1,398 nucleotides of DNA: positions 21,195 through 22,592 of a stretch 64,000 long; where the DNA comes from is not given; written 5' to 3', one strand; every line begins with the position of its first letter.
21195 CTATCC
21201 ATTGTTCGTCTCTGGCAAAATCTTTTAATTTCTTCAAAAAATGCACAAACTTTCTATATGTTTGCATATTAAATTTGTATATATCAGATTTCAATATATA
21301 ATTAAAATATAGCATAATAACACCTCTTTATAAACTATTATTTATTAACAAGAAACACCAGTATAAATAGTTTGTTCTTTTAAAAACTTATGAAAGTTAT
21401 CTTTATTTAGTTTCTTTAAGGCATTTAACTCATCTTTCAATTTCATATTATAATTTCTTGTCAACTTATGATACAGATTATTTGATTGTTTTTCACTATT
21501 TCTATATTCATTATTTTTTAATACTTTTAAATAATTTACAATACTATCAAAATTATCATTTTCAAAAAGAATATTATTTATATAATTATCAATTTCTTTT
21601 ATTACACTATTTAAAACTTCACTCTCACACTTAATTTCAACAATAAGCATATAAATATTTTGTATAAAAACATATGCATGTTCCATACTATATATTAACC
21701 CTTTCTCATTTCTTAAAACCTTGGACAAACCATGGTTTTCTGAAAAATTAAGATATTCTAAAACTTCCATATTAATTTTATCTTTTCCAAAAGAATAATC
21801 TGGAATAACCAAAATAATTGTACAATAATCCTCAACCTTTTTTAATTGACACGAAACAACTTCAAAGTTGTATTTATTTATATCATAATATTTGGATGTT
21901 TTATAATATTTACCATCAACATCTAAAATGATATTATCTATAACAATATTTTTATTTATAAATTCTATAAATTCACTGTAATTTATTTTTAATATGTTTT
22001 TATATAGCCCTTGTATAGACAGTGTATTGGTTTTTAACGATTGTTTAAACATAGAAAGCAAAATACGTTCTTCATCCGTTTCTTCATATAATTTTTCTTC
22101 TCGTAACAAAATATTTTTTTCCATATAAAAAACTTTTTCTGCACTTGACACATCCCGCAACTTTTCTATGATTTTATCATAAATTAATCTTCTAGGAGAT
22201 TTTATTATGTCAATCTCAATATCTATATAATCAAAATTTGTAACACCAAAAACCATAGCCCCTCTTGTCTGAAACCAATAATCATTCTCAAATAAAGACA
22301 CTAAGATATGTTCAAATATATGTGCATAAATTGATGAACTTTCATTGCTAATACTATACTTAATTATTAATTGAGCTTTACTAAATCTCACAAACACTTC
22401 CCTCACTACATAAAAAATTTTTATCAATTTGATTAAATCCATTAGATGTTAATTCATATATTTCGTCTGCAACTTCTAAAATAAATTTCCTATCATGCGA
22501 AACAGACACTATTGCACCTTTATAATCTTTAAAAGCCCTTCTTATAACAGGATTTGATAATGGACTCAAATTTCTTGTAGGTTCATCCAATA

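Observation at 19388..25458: Compact six-gene radical-SAM RiPP-like operon with an unusual accessory set (ABC-F, M16 peptidase, PpsA-like phosphotransferase) and no membrane exporter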

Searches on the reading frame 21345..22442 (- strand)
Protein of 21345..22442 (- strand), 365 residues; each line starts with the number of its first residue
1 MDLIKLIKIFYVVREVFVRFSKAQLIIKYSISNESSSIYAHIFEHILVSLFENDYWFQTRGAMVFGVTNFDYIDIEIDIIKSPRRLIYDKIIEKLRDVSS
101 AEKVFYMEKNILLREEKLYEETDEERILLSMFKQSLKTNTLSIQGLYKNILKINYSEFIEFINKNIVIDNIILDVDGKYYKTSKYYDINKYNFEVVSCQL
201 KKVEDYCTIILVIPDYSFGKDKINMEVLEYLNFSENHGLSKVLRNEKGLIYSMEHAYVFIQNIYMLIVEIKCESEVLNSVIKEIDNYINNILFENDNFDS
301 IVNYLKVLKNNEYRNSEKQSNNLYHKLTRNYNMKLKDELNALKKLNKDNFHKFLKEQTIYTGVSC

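Call 3: search_protein_families(library=ncbifam, proteins=[window:21345-22442:-], max_evalue=0.01)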
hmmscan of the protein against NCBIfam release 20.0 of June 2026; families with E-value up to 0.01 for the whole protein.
window:21345-22442:- (365 aa): 1 family
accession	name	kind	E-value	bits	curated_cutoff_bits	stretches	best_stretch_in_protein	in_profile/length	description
NF009513.0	PRK12872.1-3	equivalog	0.0073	15.9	288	1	69-95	72-98/293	prenyltransferase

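Call 4: search_protein_families(library=pfam, proteins=[window:21345-22442:-], max_evalue=0.01)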
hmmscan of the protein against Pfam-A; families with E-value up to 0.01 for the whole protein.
window:21345-22442:- (365 aa): 1 family
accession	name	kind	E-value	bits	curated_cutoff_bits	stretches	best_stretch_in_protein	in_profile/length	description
PF05193.26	Peptidase_M16_C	-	0.0084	16.4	23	0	205-292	77-165/181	Peptidase M16 inactive domain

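Call 12: search_protein_families(library=padloc, proteins=[window:21345-22442:-], max_evalue=0.01)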
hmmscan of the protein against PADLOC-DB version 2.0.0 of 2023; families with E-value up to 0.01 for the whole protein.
window:21345-22442:- (365 aa): 0 families

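Call 24: find_homologous_proteins(query=window:21345-22442:-, max_evalue=0.001)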
Query window:21345-22442:- (365 aa): 6 proteins with E <= 0.001 among 3462 candidates.
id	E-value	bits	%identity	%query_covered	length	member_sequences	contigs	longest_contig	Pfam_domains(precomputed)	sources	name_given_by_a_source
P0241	4.9e-217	738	100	95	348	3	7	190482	-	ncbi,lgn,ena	-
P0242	3.6e-125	436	61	95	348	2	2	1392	-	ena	-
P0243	3.9e-119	416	58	95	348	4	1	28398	-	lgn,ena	-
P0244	1.3e-111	391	54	95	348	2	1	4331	-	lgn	-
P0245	3.9e-110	386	53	95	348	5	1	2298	-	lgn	-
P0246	3.4e-85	304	48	95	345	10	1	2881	-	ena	-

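Call 25: find_encoding_contigs(protein=P0241, flank=10000, max_places=5)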
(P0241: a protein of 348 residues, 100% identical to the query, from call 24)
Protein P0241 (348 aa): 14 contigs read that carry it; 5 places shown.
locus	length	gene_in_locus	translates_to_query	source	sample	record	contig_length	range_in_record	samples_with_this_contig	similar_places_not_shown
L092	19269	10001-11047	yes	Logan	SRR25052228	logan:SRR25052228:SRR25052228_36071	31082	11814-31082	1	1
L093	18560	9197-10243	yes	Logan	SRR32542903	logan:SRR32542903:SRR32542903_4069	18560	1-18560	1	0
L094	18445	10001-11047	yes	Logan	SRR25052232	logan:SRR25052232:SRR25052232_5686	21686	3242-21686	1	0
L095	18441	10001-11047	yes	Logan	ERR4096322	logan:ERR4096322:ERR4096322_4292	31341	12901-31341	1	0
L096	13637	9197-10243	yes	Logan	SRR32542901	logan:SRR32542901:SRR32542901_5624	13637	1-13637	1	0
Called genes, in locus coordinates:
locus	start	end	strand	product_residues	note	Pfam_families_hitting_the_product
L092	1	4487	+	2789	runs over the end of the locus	-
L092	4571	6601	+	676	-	PF02534:T4SS-DNA_transf, PF00270:DEAD (faint), PF10412:TrwB_AAD_bind, PF12696:TraG-D_C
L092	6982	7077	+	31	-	-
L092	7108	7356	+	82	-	-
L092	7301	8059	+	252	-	PF04055:Radical_SAM, PF13353:Fer4_12 (weak)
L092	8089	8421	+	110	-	-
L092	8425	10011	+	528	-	PF03193:RsgA_GTPase (faint), PF07693:KAP_NTPase (faint), PF13555:AAA_29 (faint), PF20720:nSTAND3 (faint), PF00005:ABC_tran, PF03266:NTPase_1 (faint), PF05729:NACHT (faint), PF00005:ABC_tran, +4 more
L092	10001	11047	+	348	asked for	-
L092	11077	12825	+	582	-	PF01326:PPDK_N, PF00391:PEP-utilizers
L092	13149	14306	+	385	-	-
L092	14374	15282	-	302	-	PF01156:IU_nuc_hydro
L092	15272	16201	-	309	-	PF09997:DUF2238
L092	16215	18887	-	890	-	PF00005:ABC_tran, PF02687:FtsX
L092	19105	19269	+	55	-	?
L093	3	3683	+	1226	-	?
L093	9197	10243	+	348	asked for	-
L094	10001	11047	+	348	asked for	-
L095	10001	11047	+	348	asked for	-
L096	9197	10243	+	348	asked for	-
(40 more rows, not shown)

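Call 26: find_encoding_contigs(protein=P0243, flank=10000, max_places=3)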
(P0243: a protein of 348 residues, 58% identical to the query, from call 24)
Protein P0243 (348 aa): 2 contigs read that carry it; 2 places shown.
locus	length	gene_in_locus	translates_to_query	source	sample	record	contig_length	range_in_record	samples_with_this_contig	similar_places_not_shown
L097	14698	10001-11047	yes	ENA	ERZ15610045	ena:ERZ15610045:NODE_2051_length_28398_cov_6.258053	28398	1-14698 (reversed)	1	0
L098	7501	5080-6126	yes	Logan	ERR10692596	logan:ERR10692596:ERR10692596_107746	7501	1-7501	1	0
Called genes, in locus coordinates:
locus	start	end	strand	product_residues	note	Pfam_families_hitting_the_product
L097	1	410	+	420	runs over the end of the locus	-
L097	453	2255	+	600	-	-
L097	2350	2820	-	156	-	-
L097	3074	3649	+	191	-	PF03729:DUF308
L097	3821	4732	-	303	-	PF01116:F_bP_aldolase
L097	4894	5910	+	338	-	PF00044:Gp_dh_N, PF02800:Gp_dh_C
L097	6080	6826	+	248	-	-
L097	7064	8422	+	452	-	PF04055:Radical_SAM, PF13353:Fer4_12 (faint)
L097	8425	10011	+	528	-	PF02367:TsaE (faint), PF02463:SMC_N (faint), PF03193:RsgA_GTPase (faint), PF13555:AAA_29 (faint), PF25199:nSTAND_NTPase5 (faint), PF00005:ABC_tran, PF00910:RNA_helicase (faint), PF00005:ABC_tran, +6 more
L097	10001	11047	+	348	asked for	-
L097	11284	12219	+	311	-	-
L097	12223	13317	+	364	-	PF02540:NAD_synthase, PF03054:tRNA_Me_trans, PF20259:tRNA_Me_trans_M, PF20258:tRNA_Me_trans_C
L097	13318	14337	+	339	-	PF00579:tRNA-synt_1b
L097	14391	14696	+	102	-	?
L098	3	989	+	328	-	?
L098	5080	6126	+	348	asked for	-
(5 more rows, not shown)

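Call 36: search_solved_structures(query=A2, max_evalue=10, show_alignments=2)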
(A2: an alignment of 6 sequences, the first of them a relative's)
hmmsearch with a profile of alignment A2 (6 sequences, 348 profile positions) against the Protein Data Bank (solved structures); distinct sequences matched with E-value up to 10: 6.
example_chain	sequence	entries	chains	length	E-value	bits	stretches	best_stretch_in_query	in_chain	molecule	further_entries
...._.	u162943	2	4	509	0.0049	19.1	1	71-159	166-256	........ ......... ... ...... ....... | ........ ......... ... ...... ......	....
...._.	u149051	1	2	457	0.16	14.2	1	76-160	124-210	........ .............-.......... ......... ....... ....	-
4k82_A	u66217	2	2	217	0.24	13.6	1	242-293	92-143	Lv-ranaspumin (Lv-RSN-1)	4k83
8bep_B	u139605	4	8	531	0.26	13.5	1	61-165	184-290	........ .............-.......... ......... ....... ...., mitochondrial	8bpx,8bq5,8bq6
9fq7_3A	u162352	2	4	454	1.6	10.9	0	125-195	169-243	Mitochondrial processing peptidase beta subunit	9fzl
9hq2_A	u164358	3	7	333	1.8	10.7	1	291-340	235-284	NcECS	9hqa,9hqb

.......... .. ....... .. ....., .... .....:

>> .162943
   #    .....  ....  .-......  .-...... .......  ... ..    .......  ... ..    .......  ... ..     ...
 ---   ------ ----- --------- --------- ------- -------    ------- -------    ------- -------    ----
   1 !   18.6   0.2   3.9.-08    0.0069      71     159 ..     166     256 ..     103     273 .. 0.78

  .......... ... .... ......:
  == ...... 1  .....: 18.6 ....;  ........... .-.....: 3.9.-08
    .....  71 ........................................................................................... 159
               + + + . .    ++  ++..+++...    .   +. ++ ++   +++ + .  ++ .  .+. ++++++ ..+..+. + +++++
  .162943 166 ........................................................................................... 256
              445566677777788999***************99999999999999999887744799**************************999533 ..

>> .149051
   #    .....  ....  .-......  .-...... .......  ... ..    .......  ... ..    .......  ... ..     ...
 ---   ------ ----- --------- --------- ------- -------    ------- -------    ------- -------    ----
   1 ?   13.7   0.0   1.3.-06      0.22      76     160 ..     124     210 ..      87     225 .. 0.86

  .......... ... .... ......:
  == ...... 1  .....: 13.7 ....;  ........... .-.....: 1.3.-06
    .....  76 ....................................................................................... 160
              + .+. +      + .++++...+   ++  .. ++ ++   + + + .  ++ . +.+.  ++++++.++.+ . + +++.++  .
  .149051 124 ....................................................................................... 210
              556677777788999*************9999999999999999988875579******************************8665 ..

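Call 43: search_protein_representatives(alignment_id=A2)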
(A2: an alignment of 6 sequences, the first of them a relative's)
Query: 6 sequences, 348 profile positions. Proteins with E-value up to 0.001 (for the whole library): 29; up to 1e-10: 2; up to 1e-30: 2. The best 29 are listed.
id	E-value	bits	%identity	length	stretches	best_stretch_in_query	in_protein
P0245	8.0e-182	620.3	-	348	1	1-348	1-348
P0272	6.3e-34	133.9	-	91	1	1-92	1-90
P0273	9.2e-10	54.5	-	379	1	23-339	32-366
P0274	1.2e-07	47.5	-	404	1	22-282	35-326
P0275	5.1e-07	45.4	-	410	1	16-336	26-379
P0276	1.7e-06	43.7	-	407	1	40-302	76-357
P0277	1.8e-06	43.7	-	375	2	16-266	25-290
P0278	2.0e-06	43.5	-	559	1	32-164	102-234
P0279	9.0e-06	41.3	-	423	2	38-160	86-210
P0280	9.4e-06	41.3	-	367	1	23-304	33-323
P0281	9.7e-06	41.2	-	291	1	21-268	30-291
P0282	1.2e-05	41.0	-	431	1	15-286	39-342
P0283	1.5e-05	40.6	-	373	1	22-338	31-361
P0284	1.5e-05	40.6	-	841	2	48-282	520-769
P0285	1.6e-05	40.5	-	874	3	17-165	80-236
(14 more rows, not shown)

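Call 44: search_protein_families(library=pfam, proteins=[P0273, P0274, P0275, P0276, P0277, P0278, P0279, P0280, P0282, P0283], max_evalue=0.001)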
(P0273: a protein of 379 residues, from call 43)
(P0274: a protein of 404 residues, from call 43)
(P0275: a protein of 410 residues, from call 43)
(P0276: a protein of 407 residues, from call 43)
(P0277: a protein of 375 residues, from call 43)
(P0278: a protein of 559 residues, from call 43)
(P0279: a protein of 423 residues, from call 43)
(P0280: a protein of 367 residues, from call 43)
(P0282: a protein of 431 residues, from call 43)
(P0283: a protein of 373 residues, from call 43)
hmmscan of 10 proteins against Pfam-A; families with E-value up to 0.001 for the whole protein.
P0273 (379 aa): 2 families
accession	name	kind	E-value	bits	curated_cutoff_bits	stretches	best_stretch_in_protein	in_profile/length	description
PF00675.25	Peptidase_M16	-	8.5e-12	45.6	22.3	1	12-118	12-124/149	Insulinase (Peptidase family M16)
PF05193.26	Peptidase_M16_C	-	0.00055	20.3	23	0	145-300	1-162/181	Peptidase M16 inactive domain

P0274 (404 aa): 2 families
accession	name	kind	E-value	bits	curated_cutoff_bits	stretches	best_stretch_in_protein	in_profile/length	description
PF05193.26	Peptidase_M16_C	-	1.5e-32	113.3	23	1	155-329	1-178/181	Peptidase M16 inactive domain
PF00675.25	Peptidase_M16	-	2.4e-32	112.4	22.3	1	8-125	7-123/149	Insulinase (Peptidase family M16)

P0275 (410 aa): 2 families
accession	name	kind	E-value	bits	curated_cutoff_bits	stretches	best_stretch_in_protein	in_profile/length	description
PF00675.25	Peptidase_M16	-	3.8e-40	137.6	22.3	1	2-146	3-147/149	Insulinase (Peptidase family M16)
PF05193.26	Peptidase_M16_C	-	1.1e-36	126.8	23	1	153-329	1-180/181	Peptidase M16 inactive domain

P0276 (407 aa): 2 families
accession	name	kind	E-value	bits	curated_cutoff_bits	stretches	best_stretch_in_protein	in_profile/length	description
PF05193.26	Peptidase_M16_C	-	4.2e-27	95.6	23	1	173-342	1-180/181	Peptidase M16 inactive domain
PF00675.25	Peptidase_M16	-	7e-16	58.9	22.3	1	42-167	21-148/149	Insulinase (Peptidase family M16)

P0277 (375 aa): 2 families
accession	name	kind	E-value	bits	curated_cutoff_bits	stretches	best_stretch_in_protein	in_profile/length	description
PF00675.25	Peptidase_M16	-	4.3e-14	53.1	22.3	1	9-120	9-127/149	Insulinase (Peptidase family M16)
PF05193.26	Peptidase_M16_C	-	2.3e-06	28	23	1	146-295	2-161/181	Peptidase M16 inactive domain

P0278 (559 aa): 2 families
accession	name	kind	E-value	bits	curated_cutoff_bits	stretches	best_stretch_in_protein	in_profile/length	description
PF05193.26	Peptidase_M16_C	-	3.6e-37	128.4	23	1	206-381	2-180/181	Peptidase M16 inactive domain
PF00675.25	Peptidase_M16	-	1.7e-27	96.6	22.3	1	51-197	1-146/149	Insulinase (Peptidase family M16)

P0279 (423 aa): 2 families
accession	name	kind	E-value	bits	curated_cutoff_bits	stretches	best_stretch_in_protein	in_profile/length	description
PF00675.25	Peptidase_M16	-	1.8e-40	138.7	22.3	1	32-178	1-147/149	Insulinase (Peptidase family M16)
PF05193.26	Peptidase_M16_C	-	9.8e-38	130.3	23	1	185-360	1-181/181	Peptidase M16 inactive domain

P0280 (367 aa): 3 families
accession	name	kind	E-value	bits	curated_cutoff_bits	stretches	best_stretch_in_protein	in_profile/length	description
PF05193.26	Peptidase_M16_C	-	1.3e-15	58.2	23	1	196-305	67-179/181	Peptidase M16 inactive domain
PF00675.25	Peptidase_M16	-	2.2e-07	31.3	22.3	1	24-130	25-136/149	Insulinase (Peptidase family M16)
PF16187.10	Peptidase_M16_M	-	1.6e-05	24.6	29.7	1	35-127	172-268/284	Middle or third domain of peptidase_M16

P0282 (431 aa): 2 families
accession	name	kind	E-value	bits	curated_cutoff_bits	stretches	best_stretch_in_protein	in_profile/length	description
PF05193.26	Peptidase_M16_C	-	1.1e-31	110.5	23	1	169-340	2-181/181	Peptidase M16 inactive domain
PF00675.25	Peptidase_M16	-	6.5e-31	107.7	22.3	1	14-157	1-143/149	Insulinase (Peptidase family M16)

P0283 (373 aa): 2 families
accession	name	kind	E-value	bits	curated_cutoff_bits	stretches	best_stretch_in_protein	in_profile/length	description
PF00675.25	Peptidase_M16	-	3.8e-19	69.5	22.3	1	14-118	14-125/149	Insulinase (Peptidase family M16)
PF05193.26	Peptidase_M16_C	-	2e-07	31.5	23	1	146-309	2-178/181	Peptidase M16 inactive domain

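Call 60: predict_structure(alignment_id=A3)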
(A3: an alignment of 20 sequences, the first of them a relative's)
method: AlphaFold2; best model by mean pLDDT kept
length: 348 residues; sequences in the alignment: 20
mean_pLDDT: 88.9   pTM: 0.83
mean pLDDT of the five models: 88.9, 88.7, 87.5, 87.0, 85.0
residues with pLDDT >= 90: 216; 70-90: 115; 50-70: 16; < 50: 1
segments of 3 or more residues with pLDDT < 50: none
pLDDT, mean of each block of 10 residues (from residue 1): 89 87 94 94 95 92 95 89 86 89 87 90 81 91 89 85 65 74 95 94 89 91 94 94 88 97 96 78 92 84 86 81 92 91 96
secondary structure, 60 per line:
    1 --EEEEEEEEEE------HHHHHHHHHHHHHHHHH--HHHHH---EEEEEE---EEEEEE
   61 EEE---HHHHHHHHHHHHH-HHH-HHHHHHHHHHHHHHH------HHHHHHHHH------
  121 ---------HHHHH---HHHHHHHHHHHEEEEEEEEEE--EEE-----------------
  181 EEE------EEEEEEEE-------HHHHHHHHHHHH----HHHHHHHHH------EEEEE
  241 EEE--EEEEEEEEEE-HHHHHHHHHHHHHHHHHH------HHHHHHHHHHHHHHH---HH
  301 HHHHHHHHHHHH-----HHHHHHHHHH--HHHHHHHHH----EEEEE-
elements in order: E3-12 H19-35 H38-42 E46-51 E55-63 H67-79 H85-99 H106-114 H130-134 H138-148 E149-158 E161-163 E181-183 E190-197 H205-216 H221-229 E236-243 E246-255 H257-274 H281-295 H299-312 H318-327 H330-338 E343-347

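Call 63: fold_search(model_id=the predicted structure, library=pdb)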
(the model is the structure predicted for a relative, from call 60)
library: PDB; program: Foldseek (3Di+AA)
matches with E <= 10: 1141; with E <= 0.001: 287
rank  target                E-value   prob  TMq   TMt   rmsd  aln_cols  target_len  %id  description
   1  5hxk_B                3.9e-15  1.00  0.77  0.68   4.3       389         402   11  Structure of TTHA1265 (released 2017-02-01)
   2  5hxk_A                4.8e-15  1.00  0.78  0.68   4.3       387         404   11  Structure of TTHA1265 (released 2017-02-01)
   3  7v4y_B                5.4e-15  1.00  0.77  0.68   4.6       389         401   11  TTHA1264/TTHA1265 complex (released 2022-06-29)
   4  3eoq_A                8.4e-15  1.00  0.77  0.68   4.6       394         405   12  The crystal structure of putative zinc protease beta-subunit from Thermus thermophilus HB8 (released 2009-03-17)
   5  3hdi_A                1.2e-14  1.00  0.75  0.64   4.9       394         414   15  Crystal structure of Bacillus halodurans metallo peptidase (released 2009-12-08)
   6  3eoq_B                1.7e-14  1.00  0.78  0.68   4.5       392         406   12  The crystal structure of putative zinc protease beta-subunit from Thermus thermophilus HB8 (released 2009-03-17)
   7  7v4y_A                2.4e-14  1.00  0.79  0.70   4.7       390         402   12  TTHA1264/TTHA1265 complex (released 2022-06-29)
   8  9a7y_A                4.4e-14  1.00  0.72  0.61   5.1       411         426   13  Integrative model of YMFF-YMFH by crosslinking MS and deep learning (released 2024-09-18)
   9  3d3y                  1.1e-13  1.00  0.73  0.62   5.4       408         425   12  Crystal structure of a conserved protein from Enterococcus faecalis V583 (released 2008-07-15)
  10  3amj_B                1.7e-13  1.00  0.70  0.61   5.1       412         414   12  The crystal structure of the heterodimer of M16B peptidase from Sphingomonas sp. A1 (released 2011-02-09)
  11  7jrg_A                1.8e-13  1.00  0.78  0.58   4.7       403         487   12  Plant Mitochondrial complex III2 from Vigna radiata (released 2021-01-20)
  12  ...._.                2.0e-13  1.00  0.76  0.59   5.0       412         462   12  Cryo-EM structure of the Toxoplasma gondii respiratory chain complex III inhibited by ELQ-300 (released 2025-06-18)
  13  8e73_M                2.3e-13  1.00  0.75  0.56   5.2       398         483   12  Vigna radiata supercomplex I+III2 (full bridge) (released 2023-01-11)
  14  7jrg_N                2.4e-13  1.00  0.75  0.59   5.0       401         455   12  Plant Mitochondrial complex III2 from Vigna radiata (released 2021-01-20)
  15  8zno_B                2.9e-13  1.00  0.81  0.60   4.5       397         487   12  Cryo-EM structure of Arachis hypogaea bc1 complex (released 2025-06-04)
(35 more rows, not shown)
